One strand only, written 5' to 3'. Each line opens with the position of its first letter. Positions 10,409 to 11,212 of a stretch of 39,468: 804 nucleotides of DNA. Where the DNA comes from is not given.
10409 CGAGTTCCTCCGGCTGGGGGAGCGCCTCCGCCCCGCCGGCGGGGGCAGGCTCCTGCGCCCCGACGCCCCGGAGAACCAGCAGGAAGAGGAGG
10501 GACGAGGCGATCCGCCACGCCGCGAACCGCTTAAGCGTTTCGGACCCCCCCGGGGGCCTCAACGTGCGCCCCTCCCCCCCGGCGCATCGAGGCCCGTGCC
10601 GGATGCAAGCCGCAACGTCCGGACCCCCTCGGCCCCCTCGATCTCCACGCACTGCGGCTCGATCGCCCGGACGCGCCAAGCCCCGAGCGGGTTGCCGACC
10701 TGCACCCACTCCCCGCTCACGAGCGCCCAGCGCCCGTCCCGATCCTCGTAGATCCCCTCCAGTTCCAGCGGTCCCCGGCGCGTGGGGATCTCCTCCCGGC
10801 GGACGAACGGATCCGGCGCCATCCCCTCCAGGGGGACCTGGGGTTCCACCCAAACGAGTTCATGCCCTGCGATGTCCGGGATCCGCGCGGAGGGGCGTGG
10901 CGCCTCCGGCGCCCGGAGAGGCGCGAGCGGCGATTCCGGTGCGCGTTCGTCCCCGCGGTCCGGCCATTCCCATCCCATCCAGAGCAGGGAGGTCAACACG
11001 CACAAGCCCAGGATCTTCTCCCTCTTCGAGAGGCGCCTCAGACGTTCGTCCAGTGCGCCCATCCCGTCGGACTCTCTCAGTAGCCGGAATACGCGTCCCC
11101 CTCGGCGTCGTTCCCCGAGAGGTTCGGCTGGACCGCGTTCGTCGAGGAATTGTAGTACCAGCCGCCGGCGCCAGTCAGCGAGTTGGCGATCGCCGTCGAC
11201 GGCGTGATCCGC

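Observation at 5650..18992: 14-gene hybrid type IV filament operon: T2SS-style pseudopilins with T4P-style PilMNO, and no retraction ATPase or peptidase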

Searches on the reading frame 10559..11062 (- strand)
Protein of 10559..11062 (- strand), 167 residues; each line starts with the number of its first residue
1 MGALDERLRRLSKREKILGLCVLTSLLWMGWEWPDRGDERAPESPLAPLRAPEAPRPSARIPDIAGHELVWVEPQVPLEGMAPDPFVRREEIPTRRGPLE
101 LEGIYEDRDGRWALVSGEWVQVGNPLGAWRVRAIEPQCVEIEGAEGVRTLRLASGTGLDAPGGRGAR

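Call 8: search_protein_families(library=pfam, max_evalue=0.01, proteins=[window:10559-11062:-])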
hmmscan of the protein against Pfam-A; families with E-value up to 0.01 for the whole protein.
window:10559-11062:- (167 aa): 0 families

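Call 10: search_protein_families(library=ncbifam, max_evalue=1, proteins=[window:10559-11062:-])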
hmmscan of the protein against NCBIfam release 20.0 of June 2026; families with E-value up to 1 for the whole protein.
window:10559-11062:- (167 aa): 0 families

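Call 23: search_protein_families(library=pfam, max_evalue=10, proteins=[window:10559-11062:-])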
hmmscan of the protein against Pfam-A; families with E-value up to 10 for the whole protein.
window:10559-11062:- (167 aa): 0 families

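Call 37: search_solved_structures(query=window:10559-11062:-, max_evalue=10)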
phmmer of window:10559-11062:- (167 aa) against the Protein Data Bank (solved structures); distinct sequences matched with E-value up to 10: 2.
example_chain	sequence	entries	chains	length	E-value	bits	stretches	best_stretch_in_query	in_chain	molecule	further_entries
2j4m_A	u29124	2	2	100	0.03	17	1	102-124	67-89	ENDOGLUCANASE 45A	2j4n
3toy_A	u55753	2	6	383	0.31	13.7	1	57-97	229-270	Mandelate racemase/muconate lactonizing enzyme family protein | Mandelate racemase/muconate lactonizing enzyme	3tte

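Call 77: search_solved_structures(query=A5, max_evalue=10)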
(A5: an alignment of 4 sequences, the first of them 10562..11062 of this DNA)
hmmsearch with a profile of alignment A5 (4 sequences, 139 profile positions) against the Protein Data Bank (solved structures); distinct sequences matched with E-value up to 10: 12.
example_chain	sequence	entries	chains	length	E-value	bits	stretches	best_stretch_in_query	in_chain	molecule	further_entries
9orn_A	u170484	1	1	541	0.25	14.3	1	41-130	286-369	Putative flavin-binding monooxygenase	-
7v51_A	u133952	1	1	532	0.28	14.2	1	41-130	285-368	Putative flavin-binding monooxygenase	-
7v4x_A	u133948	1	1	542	0.29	14.1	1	41-130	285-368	Putative flavin-binding monooxygenase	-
8ytt_A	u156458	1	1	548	0.29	14.1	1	41-130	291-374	Putative flavin-binding monooxygenase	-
8yu0_A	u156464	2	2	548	0.3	14.1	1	41-130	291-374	Putative flavin-binding monooxygenase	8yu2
8yqm_A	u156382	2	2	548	0.3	14.1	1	41-130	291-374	Putative flavin-binding monooxygenase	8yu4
8yq3_A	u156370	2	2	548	0.3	14.1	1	41-130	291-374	Putative flavin-binding monooxygenase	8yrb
6a37_A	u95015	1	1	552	0.3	14.1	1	41-130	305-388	Putative flavin-binding monooxygenase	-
7v50_A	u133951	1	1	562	0.3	14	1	41-130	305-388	Putative flavin-binding monooxygenase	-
9uu6_A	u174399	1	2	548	0.32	14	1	41-130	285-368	Putative flavin-binding monooxygenase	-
1qjo_A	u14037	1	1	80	2.5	11.1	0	99-124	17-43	DIHYDROLIPOAMIDE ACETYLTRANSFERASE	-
2k7v_A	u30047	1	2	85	3.2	10.7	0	99-124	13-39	Dihydrolipoyllysine-residue acetyltransferase component of pyruvate dehydrogenase complex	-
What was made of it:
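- Tried and rejected: A profile of G8 with its relatives against PDB also gave noise (call 77).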

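Call 78: search_protein_families(library=pfam, max_evalue=10, alignment_id=A5)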
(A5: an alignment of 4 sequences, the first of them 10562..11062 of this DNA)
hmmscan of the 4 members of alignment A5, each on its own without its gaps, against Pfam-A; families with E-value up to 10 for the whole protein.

A. member 1, window:10562-11062:- (167 aa): 0 families

B. families by the number of members that match (of 4 scanned): 6 families
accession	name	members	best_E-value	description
PF11356.14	T2SSC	3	0.0011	Type II secretion system protein C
PF16537.11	T2SSB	3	0.017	Type II secretion system protein B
PF23862.1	CdsD_C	1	0.0006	CdsD C-terminal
PF07062.17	Clc-like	1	0.14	Clc-like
PF06305.16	LapA_dom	1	0.15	Lipopolysaccharide assembly protein A domain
PF23893.1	Y4YQ_C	1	0.17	Uncharacterised protein Y4YQ C-terminal domain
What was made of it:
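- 10559..11062 (-): G8, GspC-HR/PilP-like connector (167 aa): weak N-terminal hydrophobic anchor, Pro-rich linker, C-terminal beta domain; no lipobox, no PDZ. All three of those hit Pfam T2SSC weakly, best E 1e-3 (call 78).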
